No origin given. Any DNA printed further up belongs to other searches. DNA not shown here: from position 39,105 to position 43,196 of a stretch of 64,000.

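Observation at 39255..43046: Giant (~1,260 aa) cysteine-rich mosaic exported protein with a eukaryote-like repeat architecture and no recognisable catalytic domain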

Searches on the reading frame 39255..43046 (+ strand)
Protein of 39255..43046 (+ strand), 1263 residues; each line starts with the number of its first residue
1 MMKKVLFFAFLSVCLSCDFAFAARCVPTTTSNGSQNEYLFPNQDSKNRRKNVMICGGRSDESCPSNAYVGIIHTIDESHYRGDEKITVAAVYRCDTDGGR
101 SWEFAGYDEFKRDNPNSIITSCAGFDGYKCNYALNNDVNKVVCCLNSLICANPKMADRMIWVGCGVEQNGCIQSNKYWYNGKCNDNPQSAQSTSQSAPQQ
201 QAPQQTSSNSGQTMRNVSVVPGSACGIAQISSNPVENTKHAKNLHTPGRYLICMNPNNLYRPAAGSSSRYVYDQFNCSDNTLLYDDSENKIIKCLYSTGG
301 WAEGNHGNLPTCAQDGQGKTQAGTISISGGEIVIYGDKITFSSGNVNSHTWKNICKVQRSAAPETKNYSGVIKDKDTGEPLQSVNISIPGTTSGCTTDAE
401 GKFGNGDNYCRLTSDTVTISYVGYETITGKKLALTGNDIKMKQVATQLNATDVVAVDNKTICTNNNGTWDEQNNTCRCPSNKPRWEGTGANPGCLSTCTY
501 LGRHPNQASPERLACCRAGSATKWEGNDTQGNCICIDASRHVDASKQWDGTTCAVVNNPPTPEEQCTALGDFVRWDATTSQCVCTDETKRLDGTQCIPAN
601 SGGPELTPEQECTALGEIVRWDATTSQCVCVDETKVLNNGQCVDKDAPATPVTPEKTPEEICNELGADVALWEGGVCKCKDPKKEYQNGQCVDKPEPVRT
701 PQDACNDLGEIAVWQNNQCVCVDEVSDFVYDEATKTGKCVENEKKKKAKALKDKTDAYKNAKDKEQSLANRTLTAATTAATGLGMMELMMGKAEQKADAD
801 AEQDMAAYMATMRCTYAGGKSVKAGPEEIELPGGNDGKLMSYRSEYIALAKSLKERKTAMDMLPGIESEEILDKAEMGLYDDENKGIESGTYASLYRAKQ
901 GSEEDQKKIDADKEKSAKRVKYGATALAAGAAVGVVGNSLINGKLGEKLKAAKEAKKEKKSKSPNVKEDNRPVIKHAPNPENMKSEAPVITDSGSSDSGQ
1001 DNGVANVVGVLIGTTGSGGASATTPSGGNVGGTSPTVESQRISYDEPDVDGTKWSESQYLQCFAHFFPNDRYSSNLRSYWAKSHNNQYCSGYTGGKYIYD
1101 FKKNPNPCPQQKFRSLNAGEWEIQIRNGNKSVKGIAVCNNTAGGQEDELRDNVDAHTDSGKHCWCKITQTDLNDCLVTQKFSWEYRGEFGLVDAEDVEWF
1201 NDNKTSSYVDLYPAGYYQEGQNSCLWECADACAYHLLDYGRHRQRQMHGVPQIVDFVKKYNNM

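Call 3: search_protein_families(library=pfam, proteins=[window:39255-43046:+], max_evalue=1)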
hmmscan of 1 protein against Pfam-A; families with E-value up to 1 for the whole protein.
window:39255-43046:+ (1263 aa): 2 families
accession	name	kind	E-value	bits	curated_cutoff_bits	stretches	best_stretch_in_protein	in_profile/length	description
PF13715.12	CarbopepD_reg_2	-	8.1e-12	45.4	32.2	1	369-449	2-81/88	CarboxypepD_reg-like domain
PF13620.12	CarboxypepD_reg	-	7.3e-07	29.9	32.3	1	369-438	3-73/82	Carboxypeptidase regulatory-like domain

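Call 4: search_protein_families(library=ncbifam, proteins=[window:39255-43046:+], max_evalue=1)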
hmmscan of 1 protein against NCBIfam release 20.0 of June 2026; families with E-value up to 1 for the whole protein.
window:39255-43046:+ (1263 aa): 1 family
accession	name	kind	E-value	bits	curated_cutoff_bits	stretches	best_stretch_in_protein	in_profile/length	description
TIGR04056.1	OMP_RagA_SusC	subfamily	1.8e-08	33.2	368.25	1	368-458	3-88/981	SusC/RagA family TonB-linked outer membrane protein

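Call 5: search_solved_structures(query=window:39255-43046:+, max_evalue=1, show_alignments=2)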
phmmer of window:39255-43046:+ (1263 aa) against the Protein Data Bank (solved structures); distinct sequences matched with E-value up to 1: 5.
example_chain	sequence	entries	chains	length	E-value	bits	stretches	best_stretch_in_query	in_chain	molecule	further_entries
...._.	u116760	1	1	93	0.095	13.7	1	369-436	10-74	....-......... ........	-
5dbv_A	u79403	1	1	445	0.21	12.6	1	873-945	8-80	Aldehyde Dehydrogenase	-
5dru_A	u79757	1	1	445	0.22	12.6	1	873-945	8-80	Aldehyde Dehydrogenase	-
4c3s_A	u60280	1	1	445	0.22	12.6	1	873-945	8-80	ALDEHYDE DEHYDROGENASE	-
9hfj_A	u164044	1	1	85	0.22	12.5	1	376-431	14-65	SusC homolog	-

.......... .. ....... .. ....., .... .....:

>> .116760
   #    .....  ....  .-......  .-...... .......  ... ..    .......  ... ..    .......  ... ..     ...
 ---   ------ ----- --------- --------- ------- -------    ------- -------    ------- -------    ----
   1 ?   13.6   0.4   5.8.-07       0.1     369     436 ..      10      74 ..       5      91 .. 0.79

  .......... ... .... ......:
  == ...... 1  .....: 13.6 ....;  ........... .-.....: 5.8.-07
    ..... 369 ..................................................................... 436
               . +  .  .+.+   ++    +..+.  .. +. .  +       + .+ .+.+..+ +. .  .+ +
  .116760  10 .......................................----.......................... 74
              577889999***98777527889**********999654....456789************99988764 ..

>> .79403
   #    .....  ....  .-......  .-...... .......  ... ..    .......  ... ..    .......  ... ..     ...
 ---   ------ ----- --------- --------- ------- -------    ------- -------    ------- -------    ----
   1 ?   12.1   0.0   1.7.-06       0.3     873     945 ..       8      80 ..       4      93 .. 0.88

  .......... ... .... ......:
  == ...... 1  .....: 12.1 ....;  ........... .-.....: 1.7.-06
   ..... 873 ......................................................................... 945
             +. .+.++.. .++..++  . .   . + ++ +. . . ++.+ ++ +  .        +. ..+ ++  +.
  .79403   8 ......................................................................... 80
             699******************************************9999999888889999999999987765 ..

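Call 6: find_homologous_proteins(query=window:39255-43046:+, max_evalue=0.001)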
Query window:39255-43046:+ (1263 aa): 5 proteins with E <= 0.001 among 7623 candidates.
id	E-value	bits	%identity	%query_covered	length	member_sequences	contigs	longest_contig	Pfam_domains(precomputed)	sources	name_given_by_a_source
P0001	0.0e+0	2975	100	100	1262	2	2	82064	PF13715.13,PF13620.13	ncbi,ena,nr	ncbi:MAG: carboxypeptidase-like regulatory domain-containing protein [Alphaproteobacteria bacterium]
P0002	0.0e+0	2402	96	71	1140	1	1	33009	PF13715.13,PF13620.13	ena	-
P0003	0.0e+0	1761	84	71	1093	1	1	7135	PF13715.13,PF13620.13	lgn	-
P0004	0.0e+0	1672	73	71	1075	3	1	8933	PF13715.13,PF13620.13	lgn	-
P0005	0.0e+0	1643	75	71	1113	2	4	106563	PF13715.13,PF13620.13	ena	-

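Call 10: find_encoding_contigs(protein=P0005, flank=10000, max_places=4)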
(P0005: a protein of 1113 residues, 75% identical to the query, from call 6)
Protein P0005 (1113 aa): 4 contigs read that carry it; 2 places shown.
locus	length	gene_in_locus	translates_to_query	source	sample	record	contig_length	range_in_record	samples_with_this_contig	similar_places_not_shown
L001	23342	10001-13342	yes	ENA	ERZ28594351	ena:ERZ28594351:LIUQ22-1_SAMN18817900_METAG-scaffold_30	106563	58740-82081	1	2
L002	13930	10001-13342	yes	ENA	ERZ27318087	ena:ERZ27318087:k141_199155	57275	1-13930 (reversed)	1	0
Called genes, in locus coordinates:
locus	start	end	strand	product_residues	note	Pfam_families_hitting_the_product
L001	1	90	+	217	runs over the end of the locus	PF13360:PQQ_2, PF13570:Beta-prop_ACSF4 (weak)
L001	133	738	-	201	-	PF13036:LpoB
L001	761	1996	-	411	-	-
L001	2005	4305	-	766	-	PF02534:T4SS-DNA_transf, PF10412:TrwB_AAD_bind, PF12696:TraG-D_C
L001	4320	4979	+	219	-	PF04452:Methyltrans_RNA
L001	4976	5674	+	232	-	PF01479:S4, PF00849:PseudoU_synth_2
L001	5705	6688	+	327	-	PF13181:TPR_8 (faint), PF07719:TPR_2 (faint), PF13371:TPR_9 (faint), PF13424:TPR_12 (faint), PF13428:TPR_14 (faint), PF13174:TPR_6 (faint), PF00515:TPR_1 (weak), PF13432:TPR_16, +1 more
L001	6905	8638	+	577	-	PF07973:tRNA_SAD, PF00587:tRNA-synt_2b, PF03129:HGTP_anticodon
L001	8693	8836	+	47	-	-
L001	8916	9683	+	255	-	PF05036:SPOR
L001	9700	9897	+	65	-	PF02416:TatA_B_E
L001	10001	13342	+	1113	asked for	PF13620:CarboxypepD_reg (weak), PF13715:CarbopepD_reg_2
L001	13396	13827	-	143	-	PF21157:DksA_N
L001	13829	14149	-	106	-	PF00085:Thioredoxin, PF13098:Thioredoxin_2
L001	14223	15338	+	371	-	PF00266:Aminotran_5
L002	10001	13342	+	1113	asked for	PF13620:CarboxypepD_reg (weak), PF13715:CarbopepD_reg_2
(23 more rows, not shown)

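Call 23: search_protein_representatives(alignment_id=A2)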
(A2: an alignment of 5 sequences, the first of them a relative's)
Query: 5 sequences, 1125 profile positions. Proteins with E-value up to 0.001 (for the whole library): 969; up to 1e-10: 764; up to 1e-30: 592. The best 150 are listed.
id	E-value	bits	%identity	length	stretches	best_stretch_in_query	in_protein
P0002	0.0e+00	2401.3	-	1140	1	1-1125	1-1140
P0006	3.6e-285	965.5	-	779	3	602-1125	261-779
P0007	2.1e-193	661.6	-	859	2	905-1121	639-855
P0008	1.8e-109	383.6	-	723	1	610-815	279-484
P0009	2.4e-107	376.6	-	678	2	604-817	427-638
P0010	1.4e-103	364.1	-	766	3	564-827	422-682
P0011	4.4e-100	352.5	-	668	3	602-881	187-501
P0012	9.1e-95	334.9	-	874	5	603-830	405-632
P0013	6.1e-90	319.0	-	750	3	605-814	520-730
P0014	4.1e-89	316.2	-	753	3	564-837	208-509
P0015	2.1e-87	310.5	-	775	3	535-831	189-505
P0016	1.4e-85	304.6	-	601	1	606-821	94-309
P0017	1.5e-85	304.4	-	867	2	519-807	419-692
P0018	2.9e-85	303.5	-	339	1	534-830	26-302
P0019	4.0e-85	303.0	-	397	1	489-819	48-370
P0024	2.3e-83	297.2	-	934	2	578-831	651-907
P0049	1.0e-78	281.8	-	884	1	472-818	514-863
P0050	1.3e-78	281.4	-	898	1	603-824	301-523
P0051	1.5e-78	281.3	-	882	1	503-821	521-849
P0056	4.4e-78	279.7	-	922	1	388-825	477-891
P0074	8.9e-75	268.7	-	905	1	601-833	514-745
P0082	4.6e-73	263.1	-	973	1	443-821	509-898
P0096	4.7e-70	253.1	-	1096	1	603-816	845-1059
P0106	2.7e-68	247.2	-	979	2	454-821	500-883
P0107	4.1e-68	246.7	-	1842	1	612-819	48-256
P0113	2.7e-67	243.9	-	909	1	603-831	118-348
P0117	7.6e-67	242.5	-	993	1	598-824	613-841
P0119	4.9e-66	239.8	-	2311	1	612-818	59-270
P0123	3.2e-65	237.1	-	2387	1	595-817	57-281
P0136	1.7e-61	224.7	-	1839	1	592-824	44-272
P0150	5.8e-56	206.4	-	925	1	489-815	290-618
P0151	3.4e-55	203.9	-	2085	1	607-858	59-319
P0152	4.7e-55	203.4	-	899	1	612-809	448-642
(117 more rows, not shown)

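Call 49: find_encoding_contigs(protein=P0002, flank=4000, max_places=1)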
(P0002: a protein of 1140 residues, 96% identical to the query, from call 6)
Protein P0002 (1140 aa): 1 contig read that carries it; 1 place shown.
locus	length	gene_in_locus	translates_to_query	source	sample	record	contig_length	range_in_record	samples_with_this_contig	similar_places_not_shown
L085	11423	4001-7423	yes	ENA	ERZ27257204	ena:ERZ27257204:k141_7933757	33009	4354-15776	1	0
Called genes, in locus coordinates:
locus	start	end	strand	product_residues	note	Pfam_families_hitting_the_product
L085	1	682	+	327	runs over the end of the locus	PF13181:TPR_8 (faint), PF07719:TPR_2 (faint), PF13371:TPR_9 (faint), PF13424:TPR_12 (faint), PF13428:TPR_14 (faint), PF21033:RMD1-3 (faint), PF00515:TPR_1 (weak), PF13432:TPR_16, +3 more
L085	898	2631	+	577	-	PF07973:tRNA_SAD, PF00587:tRNA-synt_2b, PF03129:HGTP_anticodon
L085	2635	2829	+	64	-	-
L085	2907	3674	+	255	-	PF05036:SPOR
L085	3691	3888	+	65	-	PF02416:TatA_B_E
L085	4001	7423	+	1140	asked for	PF13620:CarboxypepD_reg (weak), PF13715:CarbopepD_reg_2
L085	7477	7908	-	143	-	PF21157:DksA_N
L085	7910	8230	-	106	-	PF00085:Thioredoxin, PF14595:Thioredoxin_9 (weak), PF13098:Thioredoxin_2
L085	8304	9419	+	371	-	PF00266:Aminotran_5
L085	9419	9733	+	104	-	PF01883:FeS_assembly_P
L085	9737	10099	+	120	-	PF02657:SufE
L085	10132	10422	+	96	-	-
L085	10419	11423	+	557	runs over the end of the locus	PF03717:PBP_dimer, PF21922:PBP_dimer_2 (faint), PF00905:Transpeptidase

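Call 50: find_encoding_contigs(protein=P0003, flank=4000, max_places=1)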
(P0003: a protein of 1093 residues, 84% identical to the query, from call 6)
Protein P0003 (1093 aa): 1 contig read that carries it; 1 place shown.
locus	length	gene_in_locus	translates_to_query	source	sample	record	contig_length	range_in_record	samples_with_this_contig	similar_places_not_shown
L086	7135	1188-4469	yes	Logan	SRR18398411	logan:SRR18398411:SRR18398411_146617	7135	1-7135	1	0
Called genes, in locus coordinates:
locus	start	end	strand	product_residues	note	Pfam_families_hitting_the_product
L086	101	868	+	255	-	PF05036:SPOR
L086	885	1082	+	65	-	PF02416:TatA_B_E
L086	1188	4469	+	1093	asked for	PF13620:CarboxypepD_reg (faint), PF13715:CarbopepD_reg_2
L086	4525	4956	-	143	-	PF21157:DksA_N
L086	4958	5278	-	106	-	PF00085:Thioredoxin, PF13098:Thioredoxin_2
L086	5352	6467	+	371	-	PF00266:Aminotran_5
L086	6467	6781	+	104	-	PF01883:FeS_assembly_P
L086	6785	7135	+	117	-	?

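Call 51: find_encoding_contigs(protein=P0004, flank=4000, max_places=1)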
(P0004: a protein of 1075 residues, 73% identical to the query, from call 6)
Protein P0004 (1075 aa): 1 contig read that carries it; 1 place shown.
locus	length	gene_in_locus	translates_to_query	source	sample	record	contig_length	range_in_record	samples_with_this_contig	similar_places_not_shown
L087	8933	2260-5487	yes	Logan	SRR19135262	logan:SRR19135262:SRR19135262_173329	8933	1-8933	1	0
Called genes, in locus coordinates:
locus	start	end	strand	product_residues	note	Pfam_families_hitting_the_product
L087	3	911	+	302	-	?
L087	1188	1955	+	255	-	PF05036:SPOR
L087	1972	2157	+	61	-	PF02416:TatA_B_E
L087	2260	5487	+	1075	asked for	PF13620:CarboxypepD_reg (weak), PF13715:CarbopepD_reg_2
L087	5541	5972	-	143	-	PF21157:DksA_N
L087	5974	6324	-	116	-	PF13098:Thioredoxin_2, PF14595:Thioredoxin_9 (weak), PF00085:Thioredoxin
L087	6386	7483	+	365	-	PF00266:Aminotran_5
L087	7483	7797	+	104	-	PF01883:FeS_assembly_P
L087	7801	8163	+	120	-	PF02657:SufE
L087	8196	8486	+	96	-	-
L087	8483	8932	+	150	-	?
